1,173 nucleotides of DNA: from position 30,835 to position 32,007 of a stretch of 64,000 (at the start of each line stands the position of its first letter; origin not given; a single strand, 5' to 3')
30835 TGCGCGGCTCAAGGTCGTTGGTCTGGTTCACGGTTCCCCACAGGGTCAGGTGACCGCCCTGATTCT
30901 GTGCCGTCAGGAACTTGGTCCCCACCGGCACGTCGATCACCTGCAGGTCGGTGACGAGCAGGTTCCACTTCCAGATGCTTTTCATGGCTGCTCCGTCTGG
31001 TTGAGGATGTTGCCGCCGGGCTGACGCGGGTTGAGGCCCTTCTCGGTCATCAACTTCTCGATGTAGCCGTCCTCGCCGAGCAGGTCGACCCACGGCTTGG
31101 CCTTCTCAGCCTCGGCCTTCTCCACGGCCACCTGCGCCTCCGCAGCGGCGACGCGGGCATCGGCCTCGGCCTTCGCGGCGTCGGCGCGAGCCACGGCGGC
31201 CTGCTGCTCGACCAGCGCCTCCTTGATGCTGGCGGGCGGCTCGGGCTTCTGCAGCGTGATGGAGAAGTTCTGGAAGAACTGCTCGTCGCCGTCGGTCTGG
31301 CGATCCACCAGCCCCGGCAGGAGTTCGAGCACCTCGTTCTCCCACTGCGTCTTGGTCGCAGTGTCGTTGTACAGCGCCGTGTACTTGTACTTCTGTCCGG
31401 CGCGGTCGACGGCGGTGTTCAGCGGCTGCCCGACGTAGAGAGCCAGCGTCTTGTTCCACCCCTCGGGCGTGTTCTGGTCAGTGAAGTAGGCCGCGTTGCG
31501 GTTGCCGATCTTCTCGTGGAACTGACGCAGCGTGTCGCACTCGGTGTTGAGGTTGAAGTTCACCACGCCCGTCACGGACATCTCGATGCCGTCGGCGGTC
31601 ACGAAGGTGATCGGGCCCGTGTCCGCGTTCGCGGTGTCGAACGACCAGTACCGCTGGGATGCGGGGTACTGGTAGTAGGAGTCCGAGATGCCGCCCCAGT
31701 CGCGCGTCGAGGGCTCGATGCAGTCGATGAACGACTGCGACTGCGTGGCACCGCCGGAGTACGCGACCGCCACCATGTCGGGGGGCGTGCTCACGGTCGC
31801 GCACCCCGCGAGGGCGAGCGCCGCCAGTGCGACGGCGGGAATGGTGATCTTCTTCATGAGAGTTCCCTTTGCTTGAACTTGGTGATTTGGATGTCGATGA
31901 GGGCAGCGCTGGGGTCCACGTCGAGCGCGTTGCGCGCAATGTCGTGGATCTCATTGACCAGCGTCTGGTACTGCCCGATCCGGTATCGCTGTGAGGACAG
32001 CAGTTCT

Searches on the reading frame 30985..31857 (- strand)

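Call 72: search_protein_families(library=pfam, max_evalue=0.001, proteins=[window:30985-31857:-])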
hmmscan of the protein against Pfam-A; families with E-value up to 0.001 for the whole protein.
window:30985-31857:- (291 aa): 1 family
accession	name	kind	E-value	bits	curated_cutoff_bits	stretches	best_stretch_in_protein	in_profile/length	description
PF01145.31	Band_7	-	5.7e-09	36.7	23.6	1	57-234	31-174/176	SPFH domain / Band 7 family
